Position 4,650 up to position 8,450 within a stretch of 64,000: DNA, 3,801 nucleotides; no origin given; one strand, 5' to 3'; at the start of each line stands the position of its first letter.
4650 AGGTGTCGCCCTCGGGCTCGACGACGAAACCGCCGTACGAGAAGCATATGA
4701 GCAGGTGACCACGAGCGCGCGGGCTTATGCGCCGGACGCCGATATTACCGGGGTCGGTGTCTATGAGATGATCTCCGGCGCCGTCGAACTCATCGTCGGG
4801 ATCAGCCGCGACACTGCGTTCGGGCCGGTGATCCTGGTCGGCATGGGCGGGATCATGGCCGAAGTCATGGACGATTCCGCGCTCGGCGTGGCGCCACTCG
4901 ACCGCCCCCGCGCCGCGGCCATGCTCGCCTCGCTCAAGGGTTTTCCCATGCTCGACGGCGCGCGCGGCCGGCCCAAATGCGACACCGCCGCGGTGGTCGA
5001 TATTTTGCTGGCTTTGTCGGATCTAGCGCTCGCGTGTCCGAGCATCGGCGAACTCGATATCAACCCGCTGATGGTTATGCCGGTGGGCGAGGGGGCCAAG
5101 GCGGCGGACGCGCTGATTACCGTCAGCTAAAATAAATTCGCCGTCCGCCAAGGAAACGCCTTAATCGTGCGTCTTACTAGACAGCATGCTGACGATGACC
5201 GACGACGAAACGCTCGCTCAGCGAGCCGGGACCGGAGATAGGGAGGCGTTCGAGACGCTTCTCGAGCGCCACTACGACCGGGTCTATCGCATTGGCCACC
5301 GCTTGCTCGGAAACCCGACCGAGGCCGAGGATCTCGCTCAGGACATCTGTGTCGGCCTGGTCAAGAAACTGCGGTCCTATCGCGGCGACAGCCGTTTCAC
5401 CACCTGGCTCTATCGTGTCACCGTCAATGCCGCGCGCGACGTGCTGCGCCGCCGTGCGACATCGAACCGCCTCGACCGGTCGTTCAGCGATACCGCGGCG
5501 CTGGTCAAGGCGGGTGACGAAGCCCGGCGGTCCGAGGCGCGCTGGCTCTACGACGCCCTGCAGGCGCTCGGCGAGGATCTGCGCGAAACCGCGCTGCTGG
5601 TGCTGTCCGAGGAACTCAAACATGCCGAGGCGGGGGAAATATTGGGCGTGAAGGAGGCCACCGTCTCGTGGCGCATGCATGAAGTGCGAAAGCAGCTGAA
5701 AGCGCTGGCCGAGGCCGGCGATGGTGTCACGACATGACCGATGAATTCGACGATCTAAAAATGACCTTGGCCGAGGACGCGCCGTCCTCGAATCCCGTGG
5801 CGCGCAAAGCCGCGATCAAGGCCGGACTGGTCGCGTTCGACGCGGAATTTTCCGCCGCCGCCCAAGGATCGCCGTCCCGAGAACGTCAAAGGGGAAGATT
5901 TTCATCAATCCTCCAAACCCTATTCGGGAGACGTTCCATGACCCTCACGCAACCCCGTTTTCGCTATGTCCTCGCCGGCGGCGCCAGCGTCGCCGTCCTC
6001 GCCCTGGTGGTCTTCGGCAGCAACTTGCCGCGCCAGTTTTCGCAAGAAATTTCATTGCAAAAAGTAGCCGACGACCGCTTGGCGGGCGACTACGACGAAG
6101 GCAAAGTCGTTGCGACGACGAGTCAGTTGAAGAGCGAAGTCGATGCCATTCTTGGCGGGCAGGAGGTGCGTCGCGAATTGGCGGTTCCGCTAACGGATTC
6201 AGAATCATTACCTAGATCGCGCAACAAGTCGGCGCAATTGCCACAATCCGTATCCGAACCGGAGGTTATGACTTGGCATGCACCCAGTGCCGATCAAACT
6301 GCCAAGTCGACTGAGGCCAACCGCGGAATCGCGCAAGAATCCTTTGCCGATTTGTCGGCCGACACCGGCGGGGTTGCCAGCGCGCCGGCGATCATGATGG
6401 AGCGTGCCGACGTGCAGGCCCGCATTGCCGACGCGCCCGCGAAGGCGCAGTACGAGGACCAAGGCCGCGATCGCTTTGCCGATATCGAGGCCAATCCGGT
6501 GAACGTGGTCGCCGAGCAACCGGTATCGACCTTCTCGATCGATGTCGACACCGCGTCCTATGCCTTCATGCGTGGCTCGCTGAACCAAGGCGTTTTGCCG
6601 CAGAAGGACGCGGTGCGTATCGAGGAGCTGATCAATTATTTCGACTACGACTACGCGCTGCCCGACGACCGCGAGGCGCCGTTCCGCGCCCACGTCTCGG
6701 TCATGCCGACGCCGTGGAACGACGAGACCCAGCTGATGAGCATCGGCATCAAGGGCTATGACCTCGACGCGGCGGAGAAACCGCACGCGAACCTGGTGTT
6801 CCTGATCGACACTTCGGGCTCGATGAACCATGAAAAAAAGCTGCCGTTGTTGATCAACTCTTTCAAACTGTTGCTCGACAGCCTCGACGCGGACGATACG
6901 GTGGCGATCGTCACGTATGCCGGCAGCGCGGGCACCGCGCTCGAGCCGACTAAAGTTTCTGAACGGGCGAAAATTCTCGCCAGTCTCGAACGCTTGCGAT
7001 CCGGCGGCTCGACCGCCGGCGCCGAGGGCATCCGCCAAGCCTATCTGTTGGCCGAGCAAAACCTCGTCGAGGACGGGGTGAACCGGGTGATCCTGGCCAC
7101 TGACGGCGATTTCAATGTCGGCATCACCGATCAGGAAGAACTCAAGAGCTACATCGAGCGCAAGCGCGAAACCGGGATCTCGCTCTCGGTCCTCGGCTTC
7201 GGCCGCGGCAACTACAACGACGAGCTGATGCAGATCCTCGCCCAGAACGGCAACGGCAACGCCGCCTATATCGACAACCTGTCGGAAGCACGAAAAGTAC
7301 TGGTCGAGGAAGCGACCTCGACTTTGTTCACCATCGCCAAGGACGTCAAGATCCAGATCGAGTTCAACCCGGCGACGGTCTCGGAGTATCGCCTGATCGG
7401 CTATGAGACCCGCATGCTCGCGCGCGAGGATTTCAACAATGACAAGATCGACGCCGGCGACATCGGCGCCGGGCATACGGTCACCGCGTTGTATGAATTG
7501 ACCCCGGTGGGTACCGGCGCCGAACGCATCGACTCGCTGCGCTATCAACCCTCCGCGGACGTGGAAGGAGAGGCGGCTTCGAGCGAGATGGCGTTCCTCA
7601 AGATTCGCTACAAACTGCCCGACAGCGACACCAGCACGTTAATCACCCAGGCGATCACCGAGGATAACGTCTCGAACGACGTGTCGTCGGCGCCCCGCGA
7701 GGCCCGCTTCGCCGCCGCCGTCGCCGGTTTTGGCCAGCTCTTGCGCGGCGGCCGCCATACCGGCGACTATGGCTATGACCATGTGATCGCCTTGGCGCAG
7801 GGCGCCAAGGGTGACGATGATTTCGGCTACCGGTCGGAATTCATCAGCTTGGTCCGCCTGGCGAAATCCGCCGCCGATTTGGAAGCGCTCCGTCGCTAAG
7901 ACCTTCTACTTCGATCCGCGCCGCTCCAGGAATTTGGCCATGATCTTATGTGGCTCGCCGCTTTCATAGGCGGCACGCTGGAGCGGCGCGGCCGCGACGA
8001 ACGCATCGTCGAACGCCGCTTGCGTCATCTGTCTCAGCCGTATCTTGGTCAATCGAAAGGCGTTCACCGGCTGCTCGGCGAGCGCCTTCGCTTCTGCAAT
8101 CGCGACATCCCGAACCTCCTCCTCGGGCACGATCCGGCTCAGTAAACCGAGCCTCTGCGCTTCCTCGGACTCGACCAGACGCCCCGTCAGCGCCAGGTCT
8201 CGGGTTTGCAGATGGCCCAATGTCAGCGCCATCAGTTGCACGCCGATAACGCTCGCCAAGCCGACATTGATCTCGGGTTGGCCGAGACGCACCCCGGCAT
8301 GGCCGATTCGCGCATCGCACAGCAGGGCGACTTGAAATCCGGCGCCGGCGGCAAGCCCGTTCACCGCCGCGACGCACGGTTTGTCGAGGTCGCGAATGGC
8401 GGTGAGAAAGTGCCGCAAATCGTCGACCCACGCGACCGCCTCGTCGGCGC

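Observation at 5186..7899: ECF sigma factor translationally coupled to a vWA/DUF3520 membrane protein as putative anti-sigma factor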

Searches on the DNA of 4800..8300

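Call 67: search_rna_families(source=window, start=4800, end=8300, threshold=evalue, max_evalue=1)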
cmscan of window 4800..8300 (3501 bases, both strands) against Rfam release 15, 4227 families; matches with E-value up to 1: 0.
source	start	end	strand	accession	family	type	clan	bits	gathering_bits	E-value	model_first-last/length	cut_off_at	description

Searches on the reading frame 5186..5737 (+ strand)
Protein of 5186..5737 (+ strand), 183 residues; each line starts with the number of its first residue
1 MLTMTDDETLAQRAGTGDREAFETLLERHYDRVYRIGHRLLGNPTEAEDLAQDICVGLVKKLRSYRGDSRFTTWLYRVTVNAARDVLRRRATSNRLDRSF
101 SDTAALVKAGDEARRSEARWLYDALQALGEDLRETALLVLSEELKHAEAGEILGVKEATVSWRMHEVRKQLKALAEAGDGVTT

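Call 3: search_protein_families(library=pfam, proteins=[window:5186-5737:+], max_evalue=1)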
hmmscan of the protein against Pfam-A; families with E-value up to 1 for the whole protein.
window:5186-5737:+ (183 aa): 8 families
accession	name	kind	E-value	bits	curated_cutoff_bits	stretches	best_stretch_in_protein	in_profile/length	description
PF04542.20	Sigma70_r2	-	1.6e-20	73.1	24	1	25-91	1-69/71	Sigma-70 region 2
PF08281.18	Sigma70_r4_2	-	1.2e-05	25.2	25.7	1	119-171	2-54/54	Sigma-70, region 4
PF07638.17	Sigma70_ECF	-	0.00056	20.3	21.1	1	12-172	9-180/185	ECF sigma factor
PF04545.22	Sigma70_r4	-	0.00079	19.3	24.1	1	125-172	2-49/50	Sigma-70, region 4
PF12645.13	HTH_16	-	0.008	16.7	22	1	9-66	2-65/65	Helix-turn-helix domain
PF05344.16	DUF746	-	0.015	15.7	26.9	1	139-175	8-44/64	Domain of Unknown Function (DUF746)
PF22743.2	PspAA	-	0.038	14.7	27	0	7-46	25-64/92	PspA-Associated protein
PF22233.2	PhyR_sigma-like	-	0.082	13.2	27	1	136-161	12-37/50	Response regulator PhyR, sigma-like domain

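Call 4: search_protein_families(library=ncbifam, proteins=[window:5186-5737:+], max_evalue=1)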
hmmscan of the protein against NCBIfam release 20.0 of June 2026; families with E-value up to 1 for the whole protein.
window:5186-5737:+ (183 aa): 110 families (the best 25 are shown)
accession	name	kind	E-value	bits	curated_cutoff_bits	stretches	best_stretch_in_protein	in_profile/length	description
NF004113.0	PRK05602.1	equivalog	3.9e-29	101.8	208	1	5-174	30-200/211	RNA polymerase sigma factor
NF009166.1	PRK12513.1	equivalog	1.6e-28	99.8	206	1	4-176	6-188/193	RNA polymerase sigma factor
TIGR02937.1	sigma70-ECF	superfamily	2.9e-28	98.5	42.9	1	20-172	1-162/165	sigma-70 family RNA polymerase sigma factor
NF007225.0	PRK09643.1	equivalog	3.2e-27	95.5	190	1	5-174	13-181/204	RNA polymerase sigma factor SigM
NF008888.0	PRK11922.1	equivalog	5.8e-27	94.8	204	1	3-173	13-194/231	RNA polymerase sigma factor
NF007216.0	PRK09638.1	equivalog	8.5e-25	87.5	194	1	5-172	3-171/180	RNA polymerase sigma factor SigY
NF009168.0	PRK12515.1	subfamily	3e-24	85.6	236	1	4-176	6-180/189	RNA polymerase sigma factor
NF007223.0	PRK09641.1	equivalog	6.9e-24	84.7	209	1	11-173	9-182/187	RNA polymerase sigma factor SigW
TIGR02948.1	SigW_bacill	equivalog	4.2e-23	82.4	243.1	1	14-172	12-181/187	RNA polymerase sigma factor SigW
NF007229.0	PRK09647.1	equivalog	1.5e-22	80.1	265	1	17-174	41-201/220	RNA polymerase sigma factor SigE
NF009171.0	PRK12518.1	equivalog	1.7e-22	80.2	208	1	3-174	10-183/191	RNA polymerase sigma factor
NF009190.0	PRK12538.1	equivalog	8.9e-22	77.9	303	1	4-174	47-218/233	RNA polymerase sigma factor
TIGR02939.1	RpoE_Sigma70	equivalog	6.9e-21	75.1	236.15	1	6-170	6-181/190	RNA polymerase sigma factor RpoE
NF009176.0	PRK12524.1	equivalog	2e-20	73.4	264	1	3-160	9-169/196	RNA polymerase sigma factor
NF006930.0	PRK09415.1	subfamily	3.6e-19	69.3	198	1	20-176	16-176/179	RNA polymerase factor sigma C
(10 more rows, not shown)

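Call 35: search_solved_structures(query=window:5186-5734:+, max_evalue=0.00001)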
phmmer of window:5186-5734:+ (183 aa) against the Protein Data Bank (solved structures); distinct sequences matched with E-value up to 0.00001: 19.
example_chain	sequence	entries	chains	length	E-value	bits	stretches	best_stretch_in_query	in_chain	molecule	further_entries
9m9e_F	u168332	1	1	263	1.6e-18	70.3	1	16-173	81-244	ECF RNA polymerase sigma factor SigE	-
9m9d_F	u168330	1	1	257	2e-18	70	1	16-173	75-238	ECF RNA polymerase sigma factor SigE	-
9m98_F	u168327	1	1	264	2.1e-18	70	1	16-173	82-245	ECF RNA polymerase sigma factor SigE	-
5wuq_A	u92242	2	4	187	7.5e-18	68.1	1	14-172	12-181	ECF RNA polymerase sigma factor SigW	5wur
6in7_B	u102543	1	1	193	2.8e-16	63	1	1-171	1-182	RNA polymerase sigma-H factor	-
8z6g_B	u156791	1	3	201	3e-16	62.9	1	1-171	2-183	RNA polymerase sigma factor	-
1or7_A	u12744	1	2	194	1.3e-13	54.3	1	5-170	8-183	RNA polymerase sigma-E factor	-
6jbq_F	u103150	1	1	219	2e-13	53.7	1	5-170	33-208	ECF RNA polymerase sigma-E factor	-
6jcy_F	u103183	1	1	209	5.8e-12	49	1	30-175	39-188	ECF RNA polymerase sigma factor SigH,ECF RNA polymerase sigma factor SigE,ECF RNA polymera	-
2map_A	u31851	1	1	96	7.9e-12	48.5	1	5-88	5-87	RNA polymerase sigma factor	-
2mao_A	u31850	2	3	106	9.7e-12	48.2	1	5-89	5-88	RNA polymerase sigma factor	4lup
5zx2_F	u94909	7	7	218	4.9e-10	42.7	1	30-175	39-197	ECF RNA polymerase sigma factor SigH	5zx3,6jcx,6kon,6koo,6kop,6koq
4cxf_A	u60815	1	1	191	6.4e-10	42.3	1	7-177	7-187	RNA POLYMERASE SIGMA FACTOR CNRH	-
7qh5_A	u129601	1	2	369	3.9e-09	39.8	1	10-96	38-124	RNA polymerase sigma factor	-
5or5_A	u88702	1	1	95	7.2e-09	38.9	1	5-88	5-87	ECF RNA polymerase sigma-E factor,ECF RNA polymerase sigma factor SigW,ECF RNA polymerase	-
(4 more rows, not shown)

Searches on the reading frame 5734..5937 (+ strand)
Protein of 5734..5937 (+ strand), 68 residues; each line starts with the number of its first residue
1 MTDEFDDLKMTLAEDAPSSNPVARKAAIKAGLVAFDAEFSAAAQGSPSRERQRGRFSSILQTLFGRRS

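Call 34: search_solved_structures(query=A2, max_evalue=10, show_alignments=3)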
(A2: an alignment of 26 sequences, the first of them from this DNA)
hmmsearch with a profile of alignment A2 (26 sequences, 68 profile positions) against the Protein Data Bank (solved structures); distinct sequences matched with E-value up to 10: 4.
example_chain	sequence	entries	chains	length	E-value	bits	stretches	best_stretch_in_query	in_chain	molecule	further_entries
8zcx_A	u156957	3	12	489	0.46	14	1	5-41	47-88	Aldehyde dehydrogenase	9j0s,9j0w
3e3r_A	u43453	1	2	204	1.5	12.4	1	6-37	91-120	Calcyphosin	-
9y6s_8I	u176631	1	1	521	3.9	11.1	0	9-40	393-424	Dynein regulatory complex protein 10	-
8ew9_A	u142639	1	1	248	6.7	10.3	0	6-33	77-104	Altered inheritance of mitochondria protein 46, mitochondrial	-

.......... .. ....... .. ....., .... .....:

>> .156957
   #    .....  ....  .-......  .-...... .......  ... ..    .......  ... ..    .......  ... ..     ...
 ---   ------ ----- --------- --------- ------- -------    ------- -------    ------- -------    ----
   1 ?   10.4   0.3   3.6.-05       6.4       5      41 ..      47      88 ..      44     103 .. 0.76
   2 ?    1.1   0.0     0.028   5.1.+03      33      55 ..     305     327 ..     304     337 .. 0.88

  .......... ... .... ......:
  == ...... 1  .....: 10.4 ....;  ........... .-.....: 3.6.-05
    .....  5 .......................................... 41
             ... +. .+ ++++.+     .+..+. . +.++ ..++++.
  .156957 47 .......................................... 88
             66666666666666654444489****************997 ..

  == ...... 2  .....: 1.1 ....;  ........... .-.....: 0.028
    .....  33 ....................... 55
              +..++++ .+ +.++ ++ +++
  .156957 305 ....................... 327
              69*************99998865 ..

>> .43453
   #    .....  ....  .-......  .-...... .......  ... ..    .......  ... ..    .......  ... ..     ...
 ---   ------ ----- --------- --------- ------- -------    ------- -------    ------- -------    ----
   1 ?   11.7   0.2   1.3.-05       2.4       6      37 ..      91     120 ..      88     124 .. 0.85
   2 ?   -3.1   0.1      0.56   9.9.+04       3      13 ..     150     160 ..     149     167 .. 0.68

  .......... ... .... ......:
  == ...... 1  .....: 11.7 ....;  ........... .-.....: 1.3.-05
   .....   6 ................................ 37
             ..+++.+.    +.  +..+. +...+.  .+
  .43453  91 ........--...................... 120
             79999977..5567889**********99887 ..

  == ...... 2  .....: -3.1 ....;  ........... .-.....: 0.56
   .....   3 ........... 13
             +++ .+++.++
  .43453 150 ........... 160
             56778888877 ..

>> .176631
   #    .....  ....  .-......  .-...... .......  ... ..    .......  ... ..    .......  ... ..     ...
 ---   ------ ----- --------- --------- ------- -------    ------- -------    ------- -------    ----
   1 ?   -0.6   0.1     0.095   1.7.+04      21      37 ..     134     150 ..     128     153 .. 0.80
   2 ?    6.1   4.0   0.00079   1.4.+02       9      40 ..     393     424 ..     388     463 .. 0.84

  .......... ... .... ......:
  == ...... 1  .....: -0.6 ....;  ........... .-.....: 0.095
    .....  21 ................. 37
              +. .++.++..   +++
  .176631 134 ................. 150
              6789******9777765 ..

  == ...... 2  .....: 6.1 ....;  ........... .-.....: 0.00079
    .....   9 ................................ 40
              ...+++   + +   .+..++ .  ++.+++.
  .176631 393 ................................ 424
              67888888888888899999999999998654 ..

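Call 58: find_homologous_proteins(query=A2, max_evalue=0.001)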
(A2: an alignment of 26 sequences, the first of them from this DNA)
Query A2 (26 sequences) (68 aa, profile of the alignment): 6 proteins with E <= 0.001 among 4006 candidates.
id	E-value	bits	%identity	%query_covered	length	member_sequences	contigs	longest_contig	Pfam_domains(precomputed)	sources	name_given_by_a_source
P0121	2.4e-12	65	78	75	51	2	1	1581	-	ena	-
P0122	1.6e-9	56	34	82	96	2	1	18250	-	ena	-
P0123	1.1e-8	53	-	-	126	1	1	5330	-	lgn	-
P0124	3.2e-8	51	33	81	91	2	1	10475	-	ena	-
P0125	6.6e-6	44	37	53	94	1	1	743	-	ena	-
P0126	2.3e-4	39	-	-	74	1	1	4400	-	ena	-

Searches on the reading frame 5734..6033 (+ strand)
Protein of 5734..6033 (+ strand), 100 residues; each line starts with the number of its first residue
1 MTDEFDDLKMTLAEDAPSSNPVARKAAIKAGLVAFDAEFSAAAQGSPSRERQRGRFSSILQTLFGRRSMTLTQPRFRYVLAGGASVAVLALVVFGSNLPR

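Call 3: search_protein_families(library=pfam, proteins=[window:5734-6033:+], max_evalue=1)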
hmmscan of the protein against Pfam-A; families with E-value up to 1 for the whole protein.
window:5734-6033:+ (100 aa): 0 families

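Call 4: search_protein_families(library=ncbifam, proteins=[window:5734-6033:+], max_evalue=1)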
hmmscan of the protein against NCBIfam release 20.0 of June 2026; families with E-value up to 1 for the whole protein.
window:5734-6033:+ (100 aa): 0 families
